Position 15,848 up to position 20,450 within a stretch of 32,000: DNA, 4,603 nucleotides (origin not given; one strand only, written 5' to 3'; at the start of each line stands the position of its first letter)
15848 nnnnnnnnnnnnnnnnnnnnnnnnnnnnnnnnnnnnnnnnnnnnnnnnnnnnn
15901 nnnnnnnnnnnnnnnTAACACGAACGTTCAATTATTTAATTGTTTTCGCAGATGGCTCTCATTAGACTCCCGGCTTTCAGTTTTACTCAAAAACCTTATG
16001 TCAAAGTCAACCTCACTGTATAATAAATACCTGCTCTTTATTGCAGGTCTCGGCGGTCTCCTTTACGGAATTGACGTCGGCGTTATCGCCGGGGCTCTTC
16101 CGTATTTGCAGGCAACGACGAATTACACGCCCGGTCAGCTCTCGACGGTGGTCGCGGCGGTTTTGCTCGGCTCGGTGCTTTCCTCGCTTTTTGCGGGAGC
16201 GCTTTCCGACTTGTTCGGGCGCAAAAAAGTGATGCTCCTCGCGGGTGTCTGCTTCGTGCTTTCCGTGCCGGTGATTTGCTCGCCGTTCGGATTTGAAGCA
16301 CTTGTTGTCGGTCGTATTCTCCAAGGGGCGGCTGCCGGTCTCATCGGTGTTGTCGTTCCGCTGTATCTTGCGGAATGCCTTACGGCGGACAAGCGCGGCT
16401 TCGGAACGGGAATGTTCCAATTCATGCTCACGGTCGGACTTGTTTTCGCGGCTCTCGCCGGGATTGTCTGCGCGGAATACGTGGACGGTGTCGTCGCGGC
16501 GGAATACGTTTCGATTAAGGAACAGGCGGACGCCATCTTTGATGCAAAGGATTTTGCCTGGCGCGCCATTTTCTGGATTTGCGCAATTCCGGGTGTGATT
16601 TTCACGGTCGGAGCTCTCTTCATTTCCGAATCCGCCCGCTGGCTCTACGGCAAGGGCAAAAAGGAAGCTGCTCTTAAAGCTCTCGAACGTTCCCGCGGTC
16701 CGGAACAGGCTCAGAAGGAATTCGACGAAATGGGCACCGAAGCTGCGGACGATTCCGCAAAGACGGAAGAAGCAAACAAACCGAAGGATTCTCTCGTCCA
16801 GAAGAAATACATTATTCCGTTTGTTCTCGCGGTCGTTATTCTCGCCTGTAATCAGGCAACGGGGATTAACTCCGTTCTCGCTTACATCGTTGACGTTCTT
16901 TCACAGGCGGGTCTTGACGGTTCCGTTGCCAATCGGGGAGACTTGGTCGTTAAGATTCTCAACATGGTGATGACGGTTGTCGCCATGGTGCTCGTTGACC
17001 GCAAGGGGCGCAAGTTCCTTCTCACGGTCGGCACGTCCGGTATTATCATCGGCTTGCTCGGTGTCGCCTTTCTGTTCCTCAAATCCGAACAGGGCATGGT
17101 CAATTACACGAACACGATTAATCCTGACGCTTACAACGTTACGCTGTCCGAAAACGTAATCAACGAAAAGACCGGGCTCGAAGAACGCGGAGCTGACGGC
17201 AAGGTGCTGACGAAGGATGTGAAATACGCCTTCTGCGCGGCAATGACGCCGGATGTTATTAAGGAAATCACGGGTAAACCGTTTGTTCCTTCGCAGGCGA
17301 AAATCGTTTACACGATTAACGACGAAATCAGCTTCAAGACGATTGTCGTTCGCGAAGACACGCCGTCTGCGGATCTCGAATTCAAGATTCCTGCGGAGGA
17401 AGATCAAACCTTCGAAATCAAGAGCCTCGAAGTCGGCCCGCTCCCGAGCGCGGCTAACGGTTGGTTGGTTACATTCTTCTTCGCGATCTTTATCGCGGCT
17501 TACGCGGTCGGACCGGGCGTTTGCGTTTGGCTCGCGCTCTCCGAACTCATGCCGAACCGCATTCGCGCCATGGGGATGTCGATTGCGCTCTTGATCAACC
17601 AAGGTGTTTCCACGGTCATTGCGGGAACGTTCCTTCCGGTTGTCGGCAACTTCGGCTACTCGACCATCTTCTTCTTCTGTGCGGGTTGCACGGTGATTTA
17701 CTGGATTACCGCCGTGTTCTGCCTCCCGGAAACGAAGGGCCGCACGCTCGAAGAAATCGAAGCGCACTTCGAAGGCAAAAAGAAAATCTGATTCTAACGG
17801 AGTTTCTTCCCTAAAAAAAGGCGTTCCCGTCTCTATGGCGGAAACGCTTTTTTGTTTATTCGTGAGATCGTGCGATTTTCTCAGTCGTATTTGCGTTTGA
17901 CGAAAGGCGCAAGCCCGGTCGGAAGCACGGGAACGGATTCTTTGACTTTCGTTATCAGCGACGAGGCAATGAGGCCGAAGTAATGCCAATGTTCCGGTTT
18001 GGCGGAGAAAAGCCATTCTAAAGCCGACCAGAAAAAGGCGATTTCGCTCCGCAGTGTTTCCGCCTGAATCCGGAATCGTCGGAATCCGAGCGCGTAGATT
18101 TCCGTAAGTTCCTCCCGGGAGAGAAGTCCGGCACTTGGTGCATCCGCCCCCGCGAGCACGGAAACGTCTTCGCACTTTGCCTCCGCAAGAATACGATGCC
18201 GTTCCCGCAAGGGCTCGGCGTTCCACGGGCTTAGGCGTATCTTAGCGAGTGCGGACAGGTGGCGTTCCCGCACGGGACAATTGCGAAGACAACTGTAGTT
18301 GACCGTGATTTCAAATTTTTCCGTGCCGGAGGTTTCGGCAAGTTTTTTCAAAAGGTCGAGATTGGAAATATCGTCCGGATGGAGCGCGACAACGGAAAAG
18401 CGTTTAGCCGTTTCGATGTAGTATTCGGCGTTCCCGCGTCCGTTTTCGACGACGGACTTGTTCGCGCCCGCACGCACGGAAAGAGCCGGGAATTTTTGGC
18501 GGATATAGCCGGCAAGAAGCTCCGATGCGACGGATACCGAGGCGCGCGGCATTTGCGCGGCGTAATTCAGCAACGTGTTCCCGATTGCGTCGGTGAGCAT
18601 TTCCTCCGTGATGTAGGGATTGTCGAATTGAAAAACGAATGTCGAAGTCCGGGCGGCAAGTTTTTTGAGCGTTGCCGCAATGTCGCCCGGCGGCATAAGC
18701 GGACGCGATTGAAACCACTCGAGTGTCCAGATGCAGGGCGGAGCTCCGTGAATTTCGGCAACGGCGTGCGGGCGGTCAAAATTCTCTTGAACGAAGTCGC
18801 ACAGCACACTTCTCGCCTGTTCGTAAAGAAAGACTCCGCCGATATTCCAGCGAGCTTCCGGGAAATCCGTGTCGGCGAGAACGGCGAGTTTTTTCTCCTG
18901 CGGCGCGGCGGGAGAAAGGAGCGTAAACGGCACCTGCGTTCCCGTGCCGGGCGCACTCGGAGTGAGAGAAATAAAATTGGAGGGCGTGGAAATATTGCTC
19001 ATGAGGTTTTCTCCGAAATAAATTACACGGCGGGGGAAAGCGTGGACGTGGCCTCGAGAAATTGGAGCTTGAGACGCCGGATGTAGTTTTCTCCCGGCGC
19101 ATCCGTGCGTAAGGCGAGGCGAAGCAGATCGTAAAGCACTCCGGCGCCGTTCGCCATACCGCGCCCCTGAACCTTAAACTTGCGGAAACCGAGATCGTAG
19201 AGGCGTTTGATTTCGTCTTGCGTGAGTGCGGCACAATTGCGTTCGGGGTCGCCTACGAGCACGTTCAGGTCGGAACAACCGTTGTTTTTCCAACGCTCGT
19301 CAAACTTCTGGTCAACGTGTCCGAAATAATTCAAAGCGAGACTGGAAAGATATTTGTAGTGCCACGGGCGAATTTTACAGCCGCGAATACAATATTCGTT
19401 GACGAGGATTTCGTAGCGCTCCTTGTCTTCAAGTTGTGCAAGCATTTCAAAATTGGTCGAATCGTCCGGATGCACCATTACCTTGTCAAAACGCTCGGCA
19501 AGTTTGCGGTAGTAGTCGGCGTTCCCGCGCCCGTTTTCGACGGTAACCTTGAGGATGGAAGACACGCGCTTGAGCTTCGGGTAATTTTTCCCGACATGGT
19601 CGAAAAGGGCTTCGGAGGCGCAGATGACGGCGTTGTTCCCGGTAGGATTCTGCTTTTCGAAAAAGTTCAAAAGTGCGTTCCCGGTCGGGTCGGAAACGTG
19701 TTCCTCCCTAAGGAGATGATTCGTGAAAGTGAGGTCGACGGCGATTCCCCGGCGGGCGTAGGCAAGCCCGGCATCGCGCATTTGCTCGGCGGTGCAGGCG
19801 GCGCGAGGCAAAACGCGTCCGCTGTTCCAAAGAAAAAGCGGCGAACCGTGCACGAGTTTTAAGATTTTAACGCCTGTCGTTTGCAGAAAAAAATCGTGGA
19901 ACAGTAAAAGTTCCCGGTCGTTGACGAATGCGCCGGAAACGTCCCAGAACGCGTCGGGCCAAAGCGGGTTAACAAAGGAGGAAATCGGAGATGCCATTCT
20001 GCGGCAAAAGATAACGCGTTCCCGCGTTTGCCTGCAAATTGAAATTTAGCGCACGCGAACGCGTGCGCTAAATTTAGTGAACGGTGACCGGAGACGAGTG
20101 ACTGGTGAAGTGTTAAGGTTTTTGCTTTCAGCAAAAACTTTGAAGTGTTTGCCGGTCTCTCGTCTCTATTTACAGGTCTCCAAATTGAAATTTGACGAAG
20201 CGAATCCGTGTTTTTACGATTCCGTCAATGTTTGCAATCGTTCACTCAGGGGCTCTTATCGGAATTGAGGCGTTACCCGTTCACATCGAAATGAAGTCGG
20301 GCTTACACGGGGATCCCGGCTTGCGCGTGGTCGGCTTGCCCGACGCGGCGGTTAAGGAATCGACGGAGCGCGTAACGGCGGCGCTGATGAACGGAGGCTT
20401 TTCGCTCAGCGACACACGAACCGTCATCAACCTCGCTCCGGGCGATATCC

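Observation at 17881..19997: Tandem pair of diverged paralogs of unknown function with strictly conserved motif blocks (candidate heteromeric enzyme)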

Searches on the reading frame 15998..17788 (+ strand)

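Call 52: search_protein_families(library=pfam, proteins=[window:15998-17788:+], max_evalue=0.00001)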
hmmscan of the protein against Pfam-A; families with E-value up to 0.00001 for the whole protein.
window:15998-17788:+ (597 aa): 3 families
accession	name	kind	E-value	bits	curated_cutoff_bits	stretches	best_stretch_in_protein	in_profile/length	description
PF00083.30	Sugar_tr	-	8.5e-85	285.7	22.3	2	14-367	3-348/452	Sugar (and other) transporter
PF07690.21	MFS_1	-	7.7e-40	137.3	33.4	1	18-362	3-291/347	Major Facilitator Superfamily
PF03137.26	OATP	-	3.5e-06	26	25.8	1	101-301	135-307/545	Organic Anion Transporter Polypeptide (OATP) family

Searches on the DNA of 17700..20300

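Call 65: search_rna_families(source=window, start=17700, end=20300, threshold=evalue, max_evalue=1)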
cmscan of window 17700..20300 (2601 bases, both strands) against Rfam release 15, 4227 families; matches with E-value up to 1: 5.
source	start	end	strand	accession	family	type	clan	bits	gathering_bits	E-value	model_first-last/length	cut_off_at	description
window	20090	20166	+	RF04157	MIR9486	Gene; miRNA;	-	27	100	0.013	1-119/119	no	MIR9486 microRNA precursor family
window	20029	20085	-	RF03290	mir-9428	Gene; miRNA;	-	21.7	81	0.24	1-68/68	no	mir-9428 microRNA precursor family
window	19378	19430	-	RF03139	S4-Bacteroidia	Cis-reg; leader;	CL00119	20.4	34.7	0.35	1-34/34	no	S4-Bacteroidia ribosomal protein leader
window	20085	20172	+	RF04156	MIR2670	Gene; miRNA;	-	19.9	117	0.34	52-144/200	no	MIR2670 microRNA precursor family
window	17786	17863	+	RF00519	suhB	Gene; sRNA;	CL00108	19.9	41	0.52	1-77/77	no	Makes More Granules Regulator RNA (mmgR)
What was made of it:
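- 20042..20075 (.): Perfect 16-nt inverted repeat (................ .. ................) in the divergent intergenic region upstream of gene A. It could be an operator or a 5'-UTR hairpin; whether it belongs to the system is uncertain. No Rfam family matches there (call 65).
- Tried and rejected: Riboswitch or leader upstream of A: no Rfam match above noise (call 65).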

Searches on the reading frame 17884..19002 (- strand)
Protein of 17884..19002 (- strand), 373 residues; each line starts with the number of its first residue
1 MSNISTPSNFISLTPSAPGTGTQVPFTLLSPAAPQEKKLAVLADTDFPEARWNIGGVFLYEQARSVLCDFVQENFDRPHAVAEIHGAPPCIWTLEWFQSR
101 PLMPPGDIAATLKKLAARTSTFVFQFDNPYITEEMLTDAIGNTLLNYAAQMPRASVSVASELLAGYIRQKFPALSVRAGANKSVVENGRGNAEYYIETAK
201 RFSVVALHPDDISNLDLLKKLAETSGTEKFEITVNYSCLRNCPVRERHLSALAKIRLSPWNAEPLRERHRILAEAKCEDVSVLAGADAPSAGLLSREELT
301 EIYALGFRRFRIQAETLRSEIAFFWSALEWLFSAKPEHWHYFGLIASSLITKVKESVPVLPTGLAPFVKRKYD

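Call 4: search_protein_families(library=pfam, proteins=[window:17884-19002:-], max_evalue=1)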
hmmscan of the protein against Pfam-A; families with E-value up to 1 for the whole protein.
window:17884-19002:- (373 aa): 0 families

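Call 5: search_protein_families(library=ncbifam, proteins=[window:17884-19002:-], max_evalue=1)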
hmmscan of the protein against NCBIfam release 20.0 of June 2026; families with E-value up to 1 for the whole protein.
window:17884-19002:- (373 aa): 0 families

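Call 11: find_homologous_proteins(query=window:17884-19002:-)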
Query window:17884-19002:- (373 aa): 32 proteins with E <= 0.001 among 8000 candidates.
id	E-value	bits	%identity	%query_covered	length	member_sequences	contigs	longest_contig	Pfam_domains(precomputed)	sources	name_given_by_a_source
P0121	7.4e-249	843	100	100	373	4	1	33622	-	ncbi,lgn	-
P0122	1.2e-208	711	83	100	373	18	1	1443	-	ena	-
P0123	4.4e-203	692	79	100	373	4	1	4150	-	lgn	-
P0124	3.4e-196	670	79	100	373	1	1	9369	-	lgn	-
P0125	7.8e-196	669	79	100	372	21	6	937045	-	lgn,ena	-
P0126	1.5e-193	661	79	100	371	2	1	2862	-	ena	-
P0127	1.4e-179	615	73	100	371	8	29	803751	-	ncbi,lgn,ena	ncbi:MAG: hypothetical protein ACI4P3_03575 [Candidatus Spyradosoma sp.]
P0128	3.2e-177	607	73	100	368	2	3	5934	-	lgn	-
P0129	1.1e-173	596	71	100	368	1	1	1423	-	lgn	-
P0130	1.9e-171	588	69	100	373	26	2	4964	-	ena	-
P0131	1.1e-167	576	68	100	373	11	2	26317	-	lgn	-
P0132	2.9e-165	568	68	100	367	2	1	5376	-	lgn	-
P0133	2.2e-164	565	66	100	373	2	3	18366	-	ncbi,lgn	-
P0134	3.7e-163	561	68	100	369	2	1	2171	-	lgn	-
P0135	5.5e-155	534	65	100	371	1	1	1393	-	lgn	-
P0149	3.3e-56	209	37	86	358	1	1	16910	-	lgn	-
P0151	9.6e-44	168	33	92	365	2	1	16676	-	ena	-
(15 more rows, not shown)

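Call 75: search_protein_families(library=padloc, proteins=[window:17884-19002:-], max_evalue=0.01)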
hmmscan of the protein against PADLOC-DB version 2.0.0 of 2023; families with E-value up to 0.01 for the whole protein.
window:17884-19002:- (373 aa): 0 families

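Call 76: search_protein_families(library=phrogs, proteins=[window:17884-19002:-], max_evalue=0.01)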
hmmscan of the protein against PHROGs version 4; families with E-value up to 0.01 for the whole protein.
window:17884-19002:- (373 aa): 0 families

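Call 79: find_encoding_contigs(protein=P0149, flank=6000, max_places=1)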
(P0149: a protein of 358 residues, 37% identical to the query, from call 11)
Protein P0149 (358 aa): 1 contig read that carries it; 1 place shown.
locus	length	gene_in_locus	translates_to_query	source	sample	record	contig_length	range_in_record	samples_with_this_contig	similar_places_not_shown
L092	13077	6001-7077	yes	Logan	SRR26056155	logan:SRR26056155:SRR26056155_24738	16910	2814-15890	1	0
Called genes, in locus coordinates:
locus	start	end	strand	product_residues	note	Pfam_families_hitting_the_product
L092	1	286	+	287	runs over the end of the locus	-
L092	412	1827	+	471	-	PF00330:Aconitase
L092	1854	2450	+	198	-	PF00694:Aconitase_C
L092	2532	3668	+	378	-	-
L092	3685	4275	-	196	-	PF00929:RNase_T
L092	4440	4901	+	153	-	PF10722:YbjN (weak)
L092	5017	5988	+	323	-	-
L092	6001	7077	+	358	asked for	-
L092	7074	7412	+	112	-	-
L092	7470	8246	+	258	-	PF06738:ThrE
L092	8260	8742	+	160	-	PF12821:ThrE_2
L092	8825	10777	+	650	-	PF02878:PGM_PMM_I, PF02879:PGM_PMM_II, PF02880:PGM_PMM_III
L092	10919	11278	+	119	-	PF04342:DMT_6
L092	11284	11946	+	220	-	PF00005:ABC_tran, PF13304:AAA_21 (weak)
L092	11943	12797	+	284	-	PF03649:UPF0014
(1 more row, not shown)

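Call 80: find_encoding_contigs(protein=P0151, flank=6000, max_places=1)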
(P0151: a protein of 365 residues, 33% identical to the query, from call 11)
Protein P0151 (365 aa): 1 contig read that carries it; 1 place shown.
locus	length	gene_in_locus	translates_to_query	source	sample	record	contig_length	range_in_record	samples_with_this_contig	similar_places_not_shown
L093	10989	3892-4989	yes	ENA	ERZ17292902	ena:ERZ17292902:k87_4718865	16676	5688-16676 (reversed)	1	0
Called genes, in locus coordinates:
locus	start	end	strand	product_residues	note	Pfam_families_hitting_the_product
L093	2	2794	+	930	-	?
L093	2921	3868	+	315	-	-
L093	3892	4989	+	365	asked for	-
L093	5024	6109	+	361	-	-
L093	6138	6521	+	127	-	PF00903:Glyoxalase, PF13669:Glyoxalase_4 (weak)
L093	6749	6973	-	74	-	-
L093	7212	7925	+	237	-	-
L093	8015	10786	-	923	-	PF13476:AAA_23, PF13514:AAA_27 (weak), PF13555:AAA_29 (weak), PF13558:SbcC_Walker_B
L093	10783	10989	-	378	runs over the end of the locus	PF00149:Metallophos, PF12850:Metallophos_2 (weak), PF12320:SbcD_C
